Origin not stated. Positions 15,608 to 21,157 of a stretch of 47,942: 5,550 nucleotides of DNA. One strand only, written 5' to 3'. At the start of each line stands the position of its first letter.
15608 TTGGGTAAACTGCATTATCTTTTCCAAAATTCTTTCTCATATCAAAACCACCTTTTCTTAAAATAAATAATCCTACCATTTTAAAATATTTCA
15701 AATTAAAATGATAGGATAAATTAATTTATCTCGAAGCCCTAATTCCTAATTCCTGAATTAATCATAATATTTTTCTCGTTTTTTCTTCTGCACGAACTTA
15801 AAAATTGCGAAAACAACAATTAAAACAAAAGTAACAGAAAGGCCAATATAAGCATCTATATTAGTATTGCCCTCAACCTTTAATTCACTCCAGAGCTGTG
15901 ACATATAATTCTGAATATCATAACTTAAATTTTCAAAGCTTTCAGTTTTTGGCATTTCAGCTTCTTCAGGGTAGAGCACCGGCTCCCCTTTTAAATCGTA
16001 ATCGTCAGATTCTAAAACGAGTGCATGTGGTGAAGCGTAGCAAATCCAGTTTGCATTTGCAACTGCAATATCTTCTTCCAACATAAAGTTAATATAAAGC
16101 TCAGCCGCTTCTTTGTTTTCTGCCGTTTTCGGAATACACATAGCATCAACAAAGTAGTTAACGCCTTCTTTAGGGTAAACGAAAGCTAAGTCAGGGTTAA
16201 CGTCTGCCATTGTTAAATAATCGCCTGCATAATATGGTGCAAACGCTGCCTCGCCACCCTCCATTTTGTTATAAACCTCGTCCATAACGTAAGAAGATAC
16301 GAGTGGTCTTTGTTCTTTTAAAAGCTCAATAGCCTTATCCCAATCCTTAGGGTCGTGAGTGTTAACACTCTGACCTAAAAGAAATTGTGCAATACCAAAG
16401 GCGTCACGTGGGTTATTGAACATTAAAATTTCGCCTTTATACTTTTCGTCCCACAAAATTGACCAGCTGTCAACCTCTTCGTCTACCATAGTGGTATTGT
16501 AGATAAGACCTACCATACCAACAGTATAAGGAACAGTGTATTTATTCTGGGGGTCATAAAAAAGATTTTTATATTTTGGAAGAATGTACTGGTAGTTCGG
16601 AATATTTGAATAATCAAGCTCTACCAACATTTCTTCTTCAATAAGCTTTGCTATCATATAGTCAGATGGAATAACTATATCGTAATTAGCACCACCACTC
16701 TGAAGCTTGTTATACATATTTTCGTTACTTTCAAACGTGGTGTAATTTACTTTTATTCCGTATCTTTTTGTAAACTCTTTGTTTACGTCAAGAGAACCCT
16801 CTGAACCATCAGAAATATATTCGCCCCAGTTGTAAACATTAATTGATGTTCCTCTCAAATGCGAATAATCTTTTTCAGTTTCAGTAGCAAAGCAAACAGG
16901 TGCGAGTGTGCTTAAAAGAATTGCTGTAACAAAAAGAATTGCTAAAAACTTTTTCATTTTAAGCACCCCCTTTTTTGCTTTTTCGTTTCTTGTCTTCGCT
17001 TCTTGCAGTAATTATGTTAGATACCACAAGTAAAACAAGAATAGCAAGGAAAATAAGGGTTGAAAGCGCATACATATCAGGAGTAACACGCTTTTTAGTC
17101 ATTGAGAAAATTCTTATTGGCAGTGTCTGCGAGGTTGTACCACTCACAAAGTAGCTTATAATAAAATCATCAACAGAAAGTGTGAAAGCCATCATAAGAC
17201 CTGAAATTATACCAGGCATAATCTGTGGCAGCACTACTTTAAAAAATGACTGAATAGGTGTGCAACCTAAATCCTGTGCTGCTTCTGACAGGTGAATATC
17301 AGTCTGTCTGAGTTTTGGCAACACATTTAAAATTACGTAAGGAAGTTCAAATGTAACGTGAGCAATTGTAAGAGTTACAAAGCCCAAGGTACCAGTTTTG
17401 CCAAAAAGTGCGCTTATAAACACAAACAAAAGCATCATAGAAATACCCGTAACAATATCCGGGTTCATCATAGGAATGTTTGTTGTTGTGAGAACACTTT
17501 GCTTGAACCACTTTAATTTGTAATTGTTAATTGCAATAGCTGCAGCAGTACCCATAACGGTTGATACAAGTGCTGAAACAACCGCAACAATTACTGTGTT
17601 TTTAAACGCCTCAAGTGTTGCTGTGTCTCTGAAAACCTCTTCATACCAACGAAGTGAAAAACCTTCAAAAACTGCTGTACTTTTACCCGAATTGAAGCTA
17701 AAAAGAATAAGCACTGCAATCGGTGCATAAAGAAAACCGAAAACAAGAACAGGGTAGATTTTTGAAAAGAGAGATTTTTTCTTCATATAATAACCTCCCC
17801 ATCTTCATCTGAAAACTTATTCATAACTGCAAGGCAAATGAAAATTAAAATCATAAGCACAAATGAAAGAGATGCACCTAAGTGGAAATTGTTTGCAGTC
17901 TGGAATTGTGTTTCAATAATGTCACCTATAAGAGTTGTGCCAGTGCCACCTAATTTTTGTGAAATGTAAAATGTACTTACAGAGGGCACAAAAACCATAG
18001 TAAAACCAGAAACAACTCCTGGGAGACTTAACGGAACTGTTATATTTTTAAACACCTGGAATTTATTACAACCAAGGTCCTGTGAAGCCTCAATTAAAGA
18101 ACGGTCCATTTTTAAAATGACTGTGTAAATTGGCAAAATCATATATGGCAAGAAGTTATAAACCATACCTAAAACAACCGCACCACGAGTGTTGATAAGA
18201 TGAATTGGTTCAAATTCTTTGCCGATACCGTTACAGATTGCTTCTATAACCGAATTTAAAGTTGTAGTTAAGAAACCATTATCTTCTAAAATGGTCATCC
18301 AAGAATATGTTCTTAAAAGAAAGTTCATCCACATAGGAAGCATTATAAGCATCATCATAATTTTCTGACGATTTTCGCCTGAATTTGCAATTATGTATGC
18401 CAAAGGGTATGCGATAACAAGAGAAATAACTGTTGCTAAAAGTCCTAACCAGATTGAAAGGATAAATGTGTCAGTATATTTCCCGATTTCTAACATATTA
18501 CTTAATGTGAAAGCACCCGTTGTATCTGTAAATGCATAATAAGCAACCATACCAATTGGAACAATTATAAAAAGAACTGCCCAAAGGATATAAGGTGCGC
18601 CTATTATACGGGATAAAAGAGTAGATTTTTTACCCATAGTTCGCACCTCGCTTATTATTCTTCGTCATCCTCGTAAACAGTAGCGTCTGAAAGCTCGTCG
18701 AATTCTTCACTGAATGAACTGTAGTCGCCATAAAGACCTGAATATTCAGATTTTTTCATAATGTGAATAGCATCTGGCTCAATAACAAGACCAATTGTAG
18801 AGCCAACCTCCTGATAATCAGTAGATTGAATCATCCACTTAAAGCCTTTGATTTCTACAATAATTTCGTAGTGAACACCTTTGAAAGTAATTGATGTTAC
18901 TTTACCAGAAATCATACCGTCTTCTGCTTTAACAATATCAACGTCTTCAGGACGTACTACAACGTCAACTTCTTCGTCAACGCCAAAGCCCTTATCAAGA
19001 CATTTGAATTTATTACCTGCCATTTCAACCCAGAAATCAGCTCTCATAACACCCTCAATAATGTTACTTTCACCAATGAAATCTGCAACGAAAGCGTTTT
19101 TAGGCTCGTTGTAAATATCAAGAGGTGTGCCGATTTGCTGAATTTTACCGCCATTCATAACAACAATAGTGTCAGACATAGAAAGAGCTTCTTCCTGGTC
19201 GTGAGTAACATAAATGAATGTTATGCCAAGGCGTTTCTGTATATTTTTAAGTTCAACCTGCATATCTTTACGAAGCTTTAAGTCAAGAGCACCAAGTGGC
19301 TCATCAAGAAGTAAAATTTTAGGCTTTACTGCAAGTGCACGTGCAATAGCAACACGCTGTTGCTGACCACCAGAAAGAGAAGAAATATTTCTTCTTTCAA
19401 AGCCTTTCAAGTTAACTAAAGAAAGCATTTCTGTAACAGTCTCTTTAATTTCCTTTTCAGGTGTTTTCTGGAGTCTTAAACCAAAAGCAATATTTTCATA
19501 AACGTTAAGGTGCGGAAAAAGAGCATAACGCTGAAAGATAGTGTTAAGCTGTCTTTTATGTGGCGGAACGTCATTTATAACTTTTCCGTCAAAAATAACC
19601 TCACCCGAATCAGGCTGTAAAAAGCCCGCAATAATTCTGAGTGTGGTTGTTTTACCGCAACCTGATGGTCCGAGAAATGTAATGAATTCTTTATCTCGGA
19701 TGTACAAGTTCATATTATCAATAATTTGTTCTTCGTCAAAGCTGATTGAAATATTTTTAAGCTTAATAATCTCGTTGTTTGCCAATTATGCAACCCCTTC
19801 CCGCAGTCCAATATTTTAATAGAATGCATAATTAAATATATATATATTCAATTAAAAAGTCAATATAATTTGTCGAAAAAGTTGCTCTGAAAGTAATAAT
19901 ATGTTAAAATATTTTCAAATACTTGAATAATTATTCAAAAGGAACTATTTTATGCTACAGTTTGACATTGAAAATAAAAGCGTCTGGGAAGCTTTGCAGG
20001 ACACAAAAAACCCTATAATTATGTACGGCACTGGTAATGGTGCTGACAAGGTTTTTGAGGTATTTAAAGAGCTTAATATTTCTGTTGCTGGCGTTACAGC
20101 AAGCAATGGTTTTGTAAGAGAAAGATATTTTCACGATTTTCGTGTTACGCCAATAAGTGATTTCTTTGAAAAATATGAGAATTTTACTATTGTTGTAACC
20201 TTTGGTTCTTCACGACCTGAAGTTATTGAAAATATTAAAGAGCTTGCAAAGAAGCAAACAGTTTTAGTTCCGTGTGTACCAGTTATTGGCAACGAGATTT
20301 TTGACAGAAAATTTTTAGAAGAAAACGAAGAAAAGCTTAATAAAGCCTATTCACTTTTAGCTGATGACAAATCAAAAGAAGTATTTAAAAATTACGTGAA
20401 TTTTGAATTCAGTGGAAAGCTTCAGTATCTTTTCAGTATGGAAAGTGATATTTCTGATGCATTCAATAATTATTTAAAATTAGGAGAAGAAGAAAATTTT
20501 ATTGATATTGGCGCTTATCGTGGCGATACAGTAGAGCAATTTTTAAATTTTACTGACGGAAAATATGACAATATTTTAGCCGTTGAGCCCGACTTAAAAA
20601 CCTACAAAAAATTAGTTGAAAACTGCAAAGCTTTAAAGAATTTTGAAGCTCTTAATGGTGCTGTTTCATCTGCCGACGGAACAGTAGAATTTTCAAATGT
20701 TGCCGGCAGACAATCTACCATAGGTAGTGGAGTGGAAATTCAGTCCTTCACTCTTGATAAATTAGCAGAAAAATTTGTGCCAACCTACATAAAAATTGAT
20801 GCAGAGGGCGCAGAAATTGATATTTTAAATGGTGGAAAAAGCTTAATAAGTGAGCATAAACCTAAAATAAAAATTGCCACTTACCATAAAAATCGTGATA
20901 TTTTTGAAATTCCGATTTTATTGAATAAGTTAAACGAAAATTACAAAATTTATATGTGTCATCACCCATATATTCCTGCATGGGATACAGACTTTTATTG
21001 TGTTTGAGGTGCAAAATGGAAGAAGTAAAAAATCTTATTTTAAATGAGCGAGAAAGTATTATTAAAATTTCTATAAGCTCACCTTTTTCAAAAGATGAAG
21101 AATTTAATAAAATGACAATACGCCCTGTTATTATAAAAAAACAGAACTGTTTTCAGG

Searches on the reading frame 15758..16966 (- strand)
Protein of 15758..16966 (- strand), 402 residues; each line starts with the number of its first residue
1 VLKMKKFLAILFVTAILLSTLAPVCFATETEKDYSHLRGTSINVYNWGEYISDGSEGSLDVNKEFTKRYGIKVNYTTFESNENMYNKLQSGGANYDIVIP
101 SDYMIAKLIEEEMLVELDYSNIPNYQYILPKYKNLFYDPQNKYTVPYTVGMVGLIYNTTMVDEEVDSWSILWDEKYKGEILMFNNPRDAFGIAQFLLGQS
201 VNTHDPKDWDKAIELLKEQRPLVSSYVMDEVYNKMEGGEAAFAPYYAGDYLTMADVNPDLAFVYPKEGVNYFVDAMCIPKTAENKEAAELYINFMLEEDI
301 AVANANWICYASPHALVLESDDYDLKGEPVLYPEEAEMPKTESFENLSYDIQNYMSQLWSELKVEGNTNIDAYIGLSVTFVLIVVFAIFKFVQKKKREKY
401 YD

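Call 52: search_protein_families(library=pfam, proteins=[window:15758-16966:-], max_evalue=0.00001)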
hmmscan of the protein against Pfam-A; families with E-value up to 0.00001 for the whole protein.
window:15758-16966:- (402 aa): 4 families
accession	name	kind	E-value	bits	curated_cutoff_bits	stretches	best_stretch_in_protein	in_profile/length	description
PF13416.11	SBP_bac_8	-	1e-31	111.2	27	1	63-323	4-271/279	Bacterial extracellular solute-binding protein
PF13343.11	SBP_bac_6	-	8e-29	101.3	24.6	1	95-306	4-213/245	Bacterial extracellular solute-binding protein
PF01547.30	SBP_bac_1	-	4.6e-21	76.5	26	1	61-299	14-304/307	Bacterial extracellular solute-binding protein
PF13531.11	SBP_bac_11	-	8.1e-12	45.8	25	1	60-298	15-215/227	Bacterial extracellular solute-binding protein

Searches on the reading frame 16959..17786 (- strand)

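Call 52: search_protein_families(library=pfam, proteins=[window:16959-17786:-], max_evalue=0.00001)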
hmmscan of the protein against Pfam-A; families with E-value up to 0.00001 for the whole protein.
window:16959-17786:- (275 aa): 1 family
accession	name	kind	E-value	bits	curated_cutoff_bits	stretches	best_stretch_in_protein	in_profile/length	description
PF00528.27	BPD_transp_1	-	2.8e-19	70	26.4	1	78-268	4-183/184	Binding-protein-dependent transport system inner membrane component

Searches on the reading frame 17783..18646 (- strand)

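Call 53: search_protein_families(library=pfam, proteins=[window:17783-18646:-], max_evalue=0.00001)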
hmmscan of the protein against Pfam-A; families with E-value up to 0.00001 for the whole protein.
window:17783-18646:- (287 aa): 1 family
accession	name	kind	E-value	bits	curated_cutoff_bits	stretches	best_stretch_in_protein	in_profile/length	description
PF00528.27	BPD_transp_1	-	4.1e-16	59.7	26.4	1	80-271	2-169/184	Binding-protein-dependent transport system inner membrane component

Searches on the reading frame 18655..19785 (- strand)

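Call 53: search_protein_families(library=pfam, proteins=[window:18655-19785:-], max_evalue=0.00001)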
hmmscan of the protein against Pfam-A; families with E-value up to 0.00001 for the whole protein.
window:18655-19785:- (376 aa): 2 families
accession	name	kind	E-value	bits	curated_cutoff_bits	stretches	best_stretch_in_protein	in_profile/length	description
PF00005.33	ABC_tran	-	6e-37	127.7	25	1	23-164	2-136/137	ABC transporter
PF08402.16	TOBE_2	-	3.3e-07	30.8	21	1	275-342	1-75/76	TOBE domain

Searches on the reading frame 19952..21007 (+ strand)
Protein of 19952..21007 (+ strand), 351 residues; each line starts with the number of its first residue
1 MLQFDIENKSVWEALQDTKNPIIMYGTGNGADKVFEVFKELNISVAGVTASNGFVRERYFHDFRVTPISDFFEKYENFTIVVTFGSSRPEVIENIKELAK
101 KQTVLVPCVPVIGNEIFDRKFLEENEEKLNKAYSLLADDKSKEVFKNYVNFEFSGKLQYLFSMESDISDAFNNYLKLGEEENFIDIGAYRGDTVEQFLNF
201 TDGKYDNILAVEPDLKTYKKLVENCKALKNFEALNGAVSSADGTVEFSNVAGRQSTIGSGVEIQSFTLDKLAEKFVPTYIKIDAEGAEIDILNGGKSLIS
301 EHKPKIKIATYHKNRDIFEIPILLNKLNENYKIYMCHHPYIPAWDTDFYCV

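Call 53: search_protein_families(library=pfam, proteins=[window:19952-21007:+], max_evalue=0.00001)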
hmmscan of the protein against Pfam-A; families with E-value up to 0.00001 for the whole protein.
window:19952-21007:+ (351 aa): 1 family
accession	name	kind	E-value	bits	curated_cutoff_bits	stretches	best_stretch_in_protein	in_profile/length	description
PF05050.19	Methyltransf_21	-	2.7e-15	57.4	22.7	1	185-313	1-150/173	Methyltransferase FkbM domain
